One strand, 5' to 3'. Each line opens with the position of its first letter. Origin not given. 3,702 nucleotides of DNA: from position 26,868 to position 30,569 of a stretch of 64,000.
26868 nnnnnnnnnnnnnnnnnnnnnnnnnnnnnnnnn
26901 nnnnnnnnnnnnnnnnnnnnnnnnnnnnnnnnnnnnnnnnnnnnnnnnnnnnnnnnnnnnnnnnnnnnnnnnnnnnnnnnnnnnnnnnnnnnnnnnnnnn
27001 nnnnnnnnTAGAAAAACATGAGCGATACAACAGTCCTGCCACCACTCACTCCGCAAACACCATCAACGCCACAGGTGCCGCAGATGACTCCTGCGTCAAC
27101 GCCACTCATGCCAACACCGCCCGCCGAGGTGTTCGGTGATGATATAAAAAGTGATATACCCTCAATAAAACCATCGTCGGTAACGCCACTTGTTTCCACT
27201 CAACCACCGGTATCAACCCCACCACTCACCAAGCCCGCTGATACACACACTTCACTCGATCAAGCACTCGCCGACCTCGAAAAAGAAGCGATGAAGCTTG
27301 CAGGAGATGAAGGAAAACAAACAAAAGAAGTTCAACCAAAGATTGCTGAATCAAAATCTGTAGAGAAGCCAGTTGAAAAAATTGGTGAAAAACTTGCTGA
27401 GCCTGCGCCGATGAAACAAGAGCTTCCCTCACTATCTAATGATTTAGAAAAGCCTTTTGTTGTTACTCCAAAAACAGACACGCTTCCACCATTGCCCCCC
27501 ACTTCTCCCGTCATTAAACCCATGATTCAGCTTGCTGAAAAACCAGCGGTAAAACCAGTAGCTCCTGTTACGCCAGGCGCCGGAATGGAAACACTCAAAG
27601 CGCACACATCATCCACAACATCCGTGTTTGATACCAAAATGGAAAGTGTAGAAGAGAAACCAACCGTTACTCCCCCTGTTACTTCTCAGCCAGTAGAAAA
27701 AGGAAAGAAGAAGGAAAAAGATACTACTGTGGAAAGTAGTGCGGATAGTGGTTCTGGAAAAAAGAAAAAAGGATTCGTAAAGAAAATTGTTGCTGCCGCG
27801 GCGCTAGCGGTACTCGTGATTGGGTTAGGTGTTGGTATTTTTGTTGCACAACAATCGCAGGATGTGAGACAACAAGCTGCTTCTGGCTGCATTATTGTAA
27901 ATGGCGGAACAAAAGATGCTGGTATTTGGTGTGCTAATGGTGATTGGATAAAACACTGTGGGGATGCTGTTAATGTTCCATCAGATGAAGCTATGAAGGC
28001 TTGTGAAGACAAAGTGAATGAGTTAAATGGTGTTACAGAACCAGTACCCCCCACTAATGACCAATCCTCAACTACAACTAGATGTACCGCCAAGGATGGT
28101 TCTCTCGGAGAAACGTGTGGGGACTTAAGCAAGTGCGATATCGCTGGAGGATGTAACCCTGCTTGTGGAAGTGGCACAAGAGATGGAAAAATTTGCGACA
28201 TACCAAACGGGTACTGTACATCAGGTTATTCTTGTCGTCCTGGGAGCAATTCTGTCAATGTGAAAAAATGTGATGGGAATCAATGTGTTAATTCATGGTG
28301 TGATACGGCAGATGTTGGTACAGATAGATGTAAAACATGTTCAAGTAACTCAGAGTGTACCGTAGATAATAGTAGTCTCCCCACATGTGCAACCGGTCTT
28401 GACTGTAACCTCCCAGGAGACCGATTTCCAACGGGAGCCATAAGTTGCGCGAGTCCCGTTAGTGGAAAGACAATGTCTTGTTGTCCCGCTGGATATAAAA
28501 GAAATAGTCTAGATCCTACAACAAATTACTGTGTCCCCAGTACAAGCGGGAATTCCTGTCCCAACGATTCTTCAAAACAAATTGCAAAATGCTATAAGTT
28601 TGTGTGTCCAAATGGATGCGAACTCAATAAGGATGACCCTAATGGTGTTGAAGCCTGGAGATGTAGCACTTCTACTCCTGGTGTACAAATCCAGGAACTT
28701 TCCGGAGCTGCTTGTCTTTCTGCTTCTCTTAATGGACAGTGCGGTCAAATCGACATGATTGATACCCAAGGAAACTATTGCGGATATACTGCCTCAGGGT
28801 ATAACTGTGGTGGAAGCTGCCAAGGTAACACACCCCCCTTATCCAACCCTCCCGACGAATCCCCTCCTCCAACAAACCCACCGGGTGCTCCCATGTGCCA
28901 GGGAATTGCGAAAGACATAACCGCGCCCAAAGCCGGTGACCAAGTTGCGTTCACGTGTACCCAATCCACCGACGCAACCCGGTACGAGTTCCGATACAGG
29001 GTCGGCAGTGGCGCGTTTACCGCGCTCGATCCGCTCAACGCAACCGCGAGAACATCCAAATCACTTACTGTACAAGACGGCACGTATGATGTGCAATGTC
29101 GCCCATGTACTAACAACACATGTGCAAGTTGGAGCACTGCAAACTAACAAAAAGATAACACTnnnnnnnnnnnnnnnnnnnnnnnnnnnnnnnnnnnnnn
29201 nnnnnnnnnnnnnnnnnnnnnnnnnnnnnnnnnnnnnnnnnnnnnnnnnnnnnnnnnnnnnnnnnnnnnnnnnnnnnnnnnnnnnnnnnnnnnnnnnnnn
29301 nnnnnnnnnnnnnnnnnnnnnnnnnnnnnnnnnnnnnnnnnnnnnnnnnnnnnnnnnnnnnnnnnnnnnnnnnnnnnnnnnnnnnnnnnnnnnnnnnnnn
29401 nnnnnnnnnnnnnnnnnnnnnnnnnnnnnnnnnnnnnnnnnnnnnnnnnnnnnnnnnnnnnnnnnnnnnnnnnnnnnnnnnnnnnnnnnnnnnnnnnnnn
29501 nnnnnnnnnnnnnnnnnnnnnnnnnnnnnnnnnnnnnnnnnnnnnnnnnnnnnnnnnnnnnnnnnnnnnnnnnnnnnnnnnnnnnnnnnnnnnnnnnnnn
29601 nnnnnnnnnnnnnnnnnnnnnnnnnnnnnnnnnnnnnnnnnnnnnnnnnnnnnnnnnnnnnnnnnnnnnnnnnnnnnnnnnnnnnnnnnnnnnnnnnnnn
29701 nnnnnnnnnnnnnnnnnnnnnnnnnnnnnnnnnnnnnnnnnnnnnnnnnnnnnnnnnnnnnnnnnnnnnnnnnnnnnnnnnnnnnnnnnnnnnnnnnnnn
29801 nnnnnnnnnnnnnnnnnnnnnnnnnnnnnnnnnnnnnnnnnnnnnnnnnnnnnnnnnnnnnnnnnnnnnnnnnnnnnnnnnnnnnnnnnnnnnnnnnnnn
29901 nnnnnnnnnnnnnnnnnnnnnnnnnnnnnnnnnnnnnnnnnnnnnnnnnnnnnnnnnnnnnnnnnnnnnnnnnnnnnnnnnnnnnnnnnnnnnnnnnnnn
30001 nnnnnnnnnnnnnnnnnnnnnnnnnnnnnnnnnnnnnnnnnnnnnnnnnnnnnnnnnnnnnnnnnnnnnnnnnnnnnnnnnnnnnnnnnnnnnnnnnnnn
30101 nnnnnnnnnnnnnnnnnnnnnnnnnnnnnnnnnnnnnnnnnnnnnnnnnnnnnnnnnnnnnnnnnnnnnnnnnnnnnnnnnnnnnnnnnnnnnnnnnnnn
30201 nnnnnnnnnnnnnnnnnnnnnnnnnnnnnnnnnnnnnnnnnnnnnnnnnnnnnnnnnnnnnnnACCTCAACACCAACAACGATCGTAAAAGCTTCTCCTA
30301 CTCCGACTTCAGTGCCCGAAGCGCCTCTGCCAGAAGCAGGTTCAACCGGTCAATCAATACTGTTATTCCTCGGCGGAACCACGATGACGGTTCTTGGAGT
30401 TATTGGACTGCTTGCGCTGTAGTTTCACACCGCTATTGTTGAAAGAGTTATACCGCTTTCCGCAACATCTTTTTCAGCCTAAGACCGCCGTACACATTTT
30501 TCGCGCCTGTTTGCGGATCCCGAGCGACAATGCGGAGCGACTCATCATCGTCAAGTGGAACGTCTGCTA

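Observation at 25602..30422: Surface-protein cluster with a shared, non-canonical C-terminal [LI]PxAG-STGQ + TM sorting-signal-like motif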

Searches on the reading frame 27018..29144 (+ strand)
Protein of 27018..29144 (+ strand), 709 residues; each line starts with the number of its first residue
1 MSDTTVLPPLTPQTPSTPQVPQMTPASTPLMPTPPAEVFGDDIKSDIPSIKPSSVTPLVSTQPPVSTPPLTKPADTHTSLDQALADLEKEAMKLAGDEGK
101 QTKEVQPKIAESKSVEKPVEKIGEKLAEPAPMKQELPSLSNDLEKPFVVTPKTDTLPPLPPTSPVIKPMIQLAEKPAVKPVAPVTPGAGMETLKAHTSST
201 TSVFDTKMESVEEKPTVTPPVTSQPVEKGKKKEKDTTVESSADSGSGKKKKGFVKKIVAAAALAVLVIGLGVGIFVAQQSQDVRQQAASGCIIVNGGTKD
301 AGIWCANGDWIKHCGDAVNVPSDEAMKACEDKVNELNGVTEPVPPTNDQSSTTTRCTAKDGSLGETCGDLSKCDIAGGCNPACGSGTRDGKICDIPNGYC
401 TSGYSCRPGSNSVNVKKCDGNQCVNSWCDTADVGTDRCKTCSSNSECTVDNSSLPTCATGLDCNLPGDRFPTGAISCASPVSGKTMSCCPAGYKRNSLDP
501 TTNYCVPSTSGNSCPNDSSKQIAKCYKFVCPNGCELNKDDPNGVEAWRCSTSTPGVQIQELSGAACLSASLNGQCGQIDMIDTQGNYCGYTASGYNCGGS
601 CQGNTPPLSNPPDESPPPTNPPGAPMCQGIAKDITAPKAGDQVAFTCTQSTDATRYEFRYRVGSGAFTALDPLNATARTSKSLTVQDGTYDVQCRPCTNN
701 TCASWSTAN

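Call 5: search_protein_families(library=ncbifam, proteins=[window:27018-29144:+], max_evalue=1)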
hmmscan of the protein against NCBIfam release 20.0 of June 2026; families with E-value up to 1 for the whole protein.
window:27018-29144:+ (709 aa): 1 family
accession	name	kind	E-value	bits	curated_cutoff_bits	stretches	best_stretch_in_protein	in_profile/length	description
NF008173.0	PRK10920.1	equivalog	0.062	12.4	313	1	223-289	8-69/390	uroporphyrinogen-III C-methyltransferase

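Call 6: search_protein_families(library=pfam, proteins=[window:27018-29144:+], max_evalue=1)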
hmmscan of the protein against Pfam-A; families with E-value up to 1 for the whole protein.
window:27018-29144:+ (709 aa): 2 families
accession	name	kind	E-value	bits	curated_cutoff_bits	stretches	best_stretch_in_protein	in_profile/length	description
PF12279.13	DUF3619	-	0.19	12.6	22.2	1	234-288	45-104/130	Protein of unknown function (DUF3619)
PF09925.14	DUF2157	-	0.19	11.9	32.4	1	251-292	32-70/146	Predicted membrane protein (DUF2157)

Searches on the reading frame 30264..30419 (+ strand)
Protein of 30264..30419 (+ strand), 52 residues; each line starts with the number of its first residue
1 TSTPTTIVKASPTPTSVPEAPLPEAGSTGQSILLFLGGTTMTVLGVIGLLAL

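Call 7: search_protein_families(library=ncbifam, proteins=[window:30264-30419:+], max_evalue=10)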
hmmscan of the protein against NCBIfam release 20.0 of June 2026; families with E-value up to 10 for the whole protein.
seq(52 aa): 2 families
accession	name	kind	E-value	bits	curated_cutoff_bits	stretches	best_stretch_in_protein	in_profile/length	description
TIGR01167.1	LPXTG_anchor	domain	0.13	13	15.9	1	22-49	2-26/34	LPXTG cell wall anchor domain-containing protein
NF053819.1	EF0750_LPXTG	subfamily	0.19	12.2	47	1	4-45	55-96/105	EF2685/EF0750 family sortase-dependent surface protein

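Call 8: search_protein_families(library=pfam, proteins=[window:30264-30419:+], max_evalue=10)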
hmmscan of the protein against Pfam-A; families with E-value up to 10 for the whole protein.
seq(52 aa): 1 family
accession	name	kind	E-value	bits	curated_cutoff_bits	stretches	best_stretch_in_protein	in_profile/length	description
PF00746.26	Gram_pos_anchor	-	0.14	12.6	20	1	22-49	9-36/43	LPXTG cell wall anchor motif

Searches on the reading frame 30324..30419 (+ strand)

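Call 7: search_protein_families(library=ncbifam, proteins=[window:30324-30419:+], max_evalue=10)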
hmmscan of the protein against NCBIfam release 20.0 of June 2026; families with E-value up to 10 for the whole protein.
seq(32 aa): 1 family
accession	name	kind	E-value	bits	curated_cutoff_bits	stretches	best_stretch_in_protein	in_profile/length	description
TIGR01167.1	LPXTG_anchor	domain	0.031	15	15.9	1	2-29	2-26/34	LPXTG cell wall anchor domain-containing protein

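Call 8: search_protein_families(library=pfam, proteins=[window:30324-30419:+], max_evalue=10)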
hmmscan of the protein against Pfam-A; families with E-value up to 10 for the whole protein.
seq(32 aa): 1 family
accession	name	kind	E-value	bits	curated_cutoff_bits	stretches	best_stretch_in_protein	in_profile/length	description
PF00746.26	Gram_pos_anchor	-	0.14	12.6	20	1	2-29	9-36/43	LPXTG cell wall anchor motif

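Call 93: search_protein_families(library=ncbifam, proteins=[window:30324-30419:+], max_evalue=10)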
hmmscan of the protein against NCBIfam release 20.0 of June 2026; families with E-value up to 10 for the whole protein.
seq(32 aa): 1 family
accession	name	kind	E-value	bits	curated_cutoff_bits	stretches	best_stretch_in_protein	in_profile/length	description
TIGR01167.1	LPXTG_anchor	domain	0.031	15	15.9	1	2-29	2-26/34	LPXTG cell wall anchor domain-containing protein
